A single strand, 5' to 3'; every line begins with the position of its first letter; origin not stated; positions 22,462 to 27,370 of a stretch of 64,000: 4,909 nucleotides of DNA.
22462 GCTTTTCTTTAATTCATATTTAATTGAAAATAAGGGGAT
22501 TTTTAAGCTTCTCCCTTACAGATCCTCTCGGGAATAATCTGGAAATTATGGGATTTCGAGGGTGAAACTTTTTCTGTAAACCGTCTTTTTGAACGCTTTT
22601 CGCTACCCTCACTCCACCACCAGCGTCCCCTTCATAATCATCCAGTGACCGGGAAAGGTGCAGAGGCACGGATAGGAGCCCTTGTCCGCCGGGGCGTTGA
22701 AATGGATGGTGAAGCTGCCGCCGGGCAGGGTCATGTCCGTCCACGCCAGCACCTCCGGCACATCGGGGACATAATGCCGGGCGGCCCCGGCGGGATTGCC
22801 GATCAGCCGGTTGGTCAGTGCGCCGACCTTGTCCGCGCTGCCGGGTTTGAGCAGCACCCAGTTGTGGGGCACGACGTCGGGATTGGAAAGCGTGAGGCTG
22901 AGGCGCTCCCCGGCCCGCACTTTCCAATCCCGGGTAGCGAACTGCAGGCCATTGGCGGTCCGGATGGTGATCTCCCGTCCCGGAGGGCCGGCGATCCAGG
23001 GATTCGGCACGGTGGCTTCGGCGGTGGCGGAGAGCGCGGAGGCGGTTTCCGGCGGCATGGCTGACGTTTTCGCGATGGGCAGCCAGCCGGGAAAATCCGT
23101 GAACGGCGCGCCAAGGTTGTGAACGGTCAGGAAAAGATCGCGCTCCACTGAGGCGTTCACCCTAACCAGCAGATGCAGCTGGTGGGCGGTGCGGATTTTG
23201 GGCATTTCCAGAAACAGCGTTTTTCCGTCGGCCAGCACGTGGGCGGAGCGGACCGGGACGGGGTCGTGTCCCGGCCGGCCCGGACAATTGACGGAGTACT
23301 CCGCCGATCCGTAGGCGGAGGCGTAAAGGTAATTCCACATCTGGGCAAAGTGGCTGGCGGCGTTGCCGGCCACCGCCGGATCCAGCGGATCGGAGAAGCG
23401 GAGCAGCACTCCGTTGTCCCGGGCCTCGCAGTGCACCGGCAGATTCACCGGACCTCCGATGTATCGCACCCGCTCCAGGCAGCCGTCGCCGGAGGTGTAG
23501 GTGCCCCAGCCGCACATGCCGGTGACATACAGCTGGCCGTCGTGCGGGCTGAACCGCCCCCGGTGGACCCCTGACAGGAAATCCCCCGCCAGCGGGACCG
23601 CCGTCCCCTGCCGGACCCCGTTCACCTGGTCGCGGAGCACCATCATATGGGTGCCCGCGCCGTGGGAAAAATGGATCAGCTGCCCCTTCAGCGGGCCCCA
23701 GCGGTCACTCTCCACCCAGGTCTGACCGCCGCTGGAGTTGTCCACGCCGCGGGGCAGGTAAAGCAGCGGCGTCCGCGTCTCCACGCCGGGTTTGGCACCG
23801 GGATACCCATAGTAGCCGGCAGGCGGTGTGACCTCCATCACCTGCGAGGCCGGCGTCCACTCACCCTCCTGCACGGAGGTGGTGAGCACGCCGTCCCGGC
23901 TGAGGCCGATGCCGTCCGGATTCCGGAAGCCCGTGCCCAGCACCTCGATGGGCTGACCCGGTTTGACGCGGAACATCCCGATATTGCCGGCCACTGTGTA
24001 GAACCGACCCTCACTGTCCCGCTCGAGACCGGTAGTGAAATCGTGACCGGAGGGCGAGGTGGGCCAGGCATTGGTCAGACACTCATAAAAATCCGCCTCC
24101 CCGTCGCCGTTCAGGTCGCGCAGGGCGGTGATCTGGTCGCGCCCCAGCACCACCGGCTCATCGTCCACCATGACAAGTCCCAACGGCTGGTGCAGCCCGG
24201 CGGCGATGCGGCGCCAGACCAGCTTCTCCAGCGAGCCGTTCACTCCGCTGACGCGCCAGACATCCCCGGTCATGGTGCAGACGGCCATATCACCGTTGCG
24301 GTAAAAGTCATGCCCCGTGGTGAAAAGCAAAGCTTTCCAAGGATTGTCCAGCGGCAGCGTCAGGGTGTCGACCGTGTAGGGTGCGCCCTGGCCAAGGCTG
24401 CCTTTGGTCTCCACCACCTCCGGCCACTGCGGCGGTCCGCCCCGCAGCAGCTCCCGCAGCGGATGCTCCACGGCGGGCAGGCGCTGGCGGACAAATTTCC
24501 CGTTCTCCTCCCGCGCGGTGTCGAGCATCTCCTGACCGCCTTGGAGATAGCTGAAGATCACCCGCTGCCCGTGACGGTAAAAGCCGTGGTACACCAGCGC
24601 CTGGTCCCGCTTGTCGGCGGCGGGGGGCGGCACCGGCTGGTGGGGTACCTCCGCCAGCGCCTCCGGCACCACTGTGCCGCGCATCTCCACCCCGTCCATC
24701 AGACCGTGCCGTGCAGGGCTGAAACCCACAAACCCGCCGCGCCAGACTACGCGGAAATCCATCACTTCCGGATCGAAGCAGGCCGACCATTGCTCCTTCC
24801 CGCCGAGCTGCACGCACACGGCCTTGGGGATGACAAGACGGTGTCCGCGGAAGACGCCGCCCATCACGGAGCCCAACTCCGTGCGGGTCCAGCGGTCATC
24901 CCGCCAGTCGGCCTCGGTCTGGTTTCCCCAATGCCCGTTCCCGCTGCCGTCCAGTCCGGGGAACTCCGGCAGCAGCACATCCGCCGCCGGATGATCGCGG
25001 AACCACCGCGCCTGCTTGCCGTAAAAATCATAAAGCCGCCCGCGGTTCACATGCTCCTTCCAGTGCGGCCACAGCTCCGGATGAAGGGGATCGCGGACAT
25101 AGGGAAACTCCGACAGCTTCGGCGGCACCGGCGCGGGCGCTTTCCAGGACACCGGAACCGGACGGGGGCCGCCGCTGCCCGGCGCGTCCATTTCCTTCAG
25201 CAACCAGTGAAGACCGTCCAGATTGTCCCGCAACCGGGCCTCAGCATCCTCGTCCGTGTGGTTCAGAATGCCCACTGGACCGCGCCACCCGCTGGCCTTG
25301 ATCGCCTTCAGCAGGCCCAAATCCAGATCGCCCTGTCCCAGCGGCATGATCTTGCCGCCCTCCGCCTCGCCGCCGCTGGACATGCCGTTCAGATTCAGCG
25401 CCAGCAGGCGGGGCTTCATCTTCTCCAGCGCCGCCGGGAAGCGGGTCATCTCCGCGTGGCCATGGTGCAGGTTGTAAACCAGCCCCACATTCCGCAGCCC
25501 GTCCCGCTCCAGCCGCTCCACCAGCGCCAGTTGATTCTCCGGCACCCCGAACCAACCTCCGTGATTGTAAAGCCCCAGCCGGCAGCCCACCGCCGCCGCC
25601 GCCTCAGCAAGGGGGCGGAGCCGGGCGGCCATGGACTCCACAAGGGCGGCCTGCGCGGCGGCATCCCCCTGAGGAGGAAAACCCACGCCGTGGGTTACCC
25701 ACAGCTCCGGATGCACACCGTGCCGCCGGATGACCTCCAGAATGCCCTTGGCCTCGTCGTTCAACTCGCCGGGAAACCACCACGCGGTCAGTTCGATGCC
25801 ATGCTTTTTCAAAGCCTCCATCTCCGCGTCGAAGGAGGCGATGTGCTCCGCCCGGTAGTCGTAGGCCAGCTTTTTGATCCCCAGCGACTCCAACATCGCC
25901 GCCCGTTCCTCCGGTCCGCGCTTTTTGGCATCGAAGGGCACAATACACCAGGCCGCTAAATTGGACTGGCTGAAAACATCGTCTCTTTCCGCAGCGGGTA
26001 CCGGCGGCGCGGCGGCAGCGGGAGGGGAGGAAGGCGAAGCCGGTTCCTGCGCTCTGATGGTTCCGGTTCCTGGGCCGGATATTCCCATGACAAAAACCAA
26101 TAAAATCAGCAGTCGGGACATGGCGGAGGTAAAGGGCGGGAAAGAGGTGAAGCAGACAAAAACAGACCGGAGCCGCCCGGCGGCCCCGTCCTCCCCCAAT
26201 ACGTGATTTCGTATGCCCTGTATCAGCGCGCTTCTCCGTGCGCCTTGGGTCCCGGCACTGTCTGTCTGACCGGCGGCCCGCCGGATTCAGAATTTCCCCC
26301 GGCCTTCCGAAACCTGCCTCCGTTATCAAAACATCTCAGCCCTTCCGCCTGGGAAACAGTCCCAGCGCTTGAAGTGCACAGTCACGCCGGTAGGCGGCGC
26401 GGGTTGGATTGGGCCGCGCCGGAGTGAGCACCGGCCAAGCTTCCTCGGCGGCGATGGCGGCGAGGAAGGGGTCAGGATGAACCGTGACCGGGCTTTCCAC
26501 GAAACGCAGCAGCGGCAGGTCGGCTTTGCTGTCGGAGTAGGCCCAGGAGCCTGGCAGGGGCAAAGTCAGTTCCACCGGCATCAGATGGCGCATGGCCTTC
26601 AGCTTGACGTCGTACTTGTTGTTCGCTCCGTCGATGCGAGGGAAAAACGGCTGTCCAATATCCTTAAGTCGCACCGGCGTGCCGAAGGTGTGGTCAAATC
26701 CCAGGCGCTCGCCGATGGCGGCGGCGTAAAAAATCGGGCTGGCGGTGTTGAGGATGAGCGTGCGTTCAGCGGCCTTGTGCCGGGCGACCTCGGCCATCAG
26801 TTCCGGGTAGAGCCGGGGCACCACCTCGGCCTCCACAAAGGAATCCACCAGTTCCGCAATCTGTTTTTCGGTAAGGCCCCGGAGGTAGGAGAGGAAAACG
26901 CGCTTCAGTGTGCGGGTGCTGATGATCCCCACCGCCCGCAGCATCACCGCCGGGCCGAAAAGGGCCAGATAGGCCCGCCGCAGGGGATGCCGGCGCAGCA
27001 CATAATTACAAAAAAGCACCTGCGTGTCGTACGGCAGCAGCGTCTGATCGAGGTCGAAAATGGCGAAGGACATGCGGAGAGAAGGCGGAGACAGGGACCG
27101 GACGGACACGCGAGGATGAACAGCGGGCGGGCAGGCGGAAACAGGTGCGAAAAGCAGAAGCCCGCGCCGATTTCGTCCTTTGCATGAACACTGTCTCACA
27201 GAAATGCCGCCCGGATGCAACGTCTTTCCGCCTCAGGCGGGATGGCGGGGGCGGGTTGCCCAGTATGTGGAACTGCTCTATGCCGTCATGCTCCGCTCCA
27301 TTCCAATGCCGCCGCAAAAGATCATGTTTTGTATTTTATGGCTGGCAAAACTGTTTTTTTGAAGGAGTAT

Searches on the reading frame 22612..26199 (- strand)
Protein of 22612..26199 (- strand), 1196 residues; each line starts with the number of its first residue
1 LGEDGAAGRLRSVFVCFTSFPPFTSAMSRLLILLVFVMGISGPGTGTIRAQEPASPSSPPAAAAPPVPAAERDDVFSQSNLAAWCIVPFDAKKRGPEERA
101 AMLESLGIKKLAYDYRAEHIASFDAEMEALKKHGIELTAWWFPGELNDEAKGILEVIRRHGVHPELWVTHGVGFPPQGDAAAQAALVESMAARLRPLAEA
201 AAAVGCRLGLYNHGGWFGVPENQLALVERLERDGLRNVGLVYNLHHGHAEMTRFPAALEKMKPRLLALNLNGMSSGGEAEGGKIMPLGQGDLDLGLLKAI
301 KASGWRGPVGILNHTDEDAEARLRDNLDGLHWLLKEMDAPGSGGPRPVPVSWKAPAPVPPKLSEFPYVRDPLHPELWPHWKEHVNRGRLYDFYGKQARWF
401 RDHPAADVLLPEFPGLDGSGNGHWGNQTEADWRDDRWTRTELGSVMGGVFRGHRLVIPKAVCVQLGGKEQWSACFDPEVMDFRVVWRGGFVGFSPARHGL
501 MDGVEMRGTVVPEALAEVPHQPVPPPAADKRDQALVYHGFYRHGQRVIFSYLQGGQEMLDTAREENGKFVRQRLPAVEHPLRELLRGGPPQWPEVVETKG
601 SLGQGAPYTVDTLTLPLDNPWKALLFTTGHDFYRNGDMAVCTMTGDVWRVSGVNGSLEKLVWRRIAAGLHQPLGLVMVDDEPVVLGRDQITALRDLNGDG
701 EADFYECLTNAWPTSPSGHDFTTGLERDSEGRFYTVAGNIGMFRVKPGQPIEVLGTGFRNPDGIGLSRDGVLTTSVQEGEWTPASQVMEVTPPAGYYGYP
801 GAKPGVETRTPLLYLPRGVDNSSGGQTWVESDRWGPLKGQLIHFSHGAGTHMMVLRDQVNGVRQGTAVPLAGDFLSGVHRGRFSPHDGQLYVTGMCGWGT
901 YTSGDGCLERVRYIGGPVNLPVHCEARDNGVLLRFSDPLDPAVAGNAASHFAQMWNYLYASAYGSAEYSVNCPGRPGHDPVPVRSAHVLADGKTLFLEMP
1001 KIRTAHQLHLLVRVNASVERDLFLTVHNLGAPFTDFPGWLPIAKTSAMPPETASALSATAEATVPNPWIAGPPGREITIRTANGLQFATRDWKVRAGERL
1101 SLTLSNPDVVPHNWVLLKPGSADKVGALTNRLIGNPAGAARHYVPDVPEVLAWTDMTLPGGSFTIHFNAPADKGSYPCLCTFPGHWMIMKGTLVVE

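Call 20: search_protein_families(library=pfam, proteins=[window:22612-26199:-], max_evalue=0.01)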
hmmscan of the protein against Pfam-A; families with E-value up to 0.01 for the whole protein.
window:22612-26199:- (1196 aa): 3 families
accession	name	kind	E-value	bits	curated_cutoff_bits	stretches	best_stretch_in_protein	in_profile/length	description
PF20601.3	DUF6797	-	5.9e-16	59.5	24.9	1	473-560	1-96/96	Domain of unknown function (DUF6797)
PF01261.30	AP_endonuc_2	-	1.1e-08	35.6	31.1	1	177-328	98-244/249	Xylose isomerase-like TIM barrel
PF00127.26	Copper-bind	-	4.8e-08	33.8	21.2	1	1082-1196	9-99/99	Copper binding proteins, plastocyanin/azurin family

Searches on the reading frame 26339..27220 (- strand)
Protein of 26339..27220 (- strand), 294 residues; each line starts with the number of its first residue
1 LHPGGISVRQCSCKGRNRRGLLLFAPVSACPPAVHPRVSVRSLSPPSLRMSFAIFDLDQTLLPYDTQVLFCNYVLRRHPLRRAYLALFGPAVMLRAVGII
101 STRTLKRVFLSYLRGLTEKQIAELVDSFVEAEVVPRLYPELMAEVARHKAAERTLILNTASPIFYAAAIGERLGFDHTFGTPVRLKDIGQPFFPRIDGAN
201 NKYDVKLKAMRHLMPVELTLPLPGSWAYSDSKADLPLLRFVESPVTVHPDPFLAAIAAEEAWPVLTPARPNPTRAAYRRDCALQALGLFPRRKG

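Call 40: search_protein_families(library=pfam, proteins=[window:26339-27220:-], max_evalue=0.001)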
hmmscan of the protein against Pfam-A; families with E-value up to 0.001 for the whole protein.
window:26339-27220:- (294 aa): 1 family
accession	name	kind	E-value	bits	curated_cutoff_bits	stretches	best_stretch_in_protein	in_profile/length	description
PF12710.13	HAD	-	3.1e-28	99.9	27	1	53-239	1-189/189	haloacid dehalogenase-like hydrolase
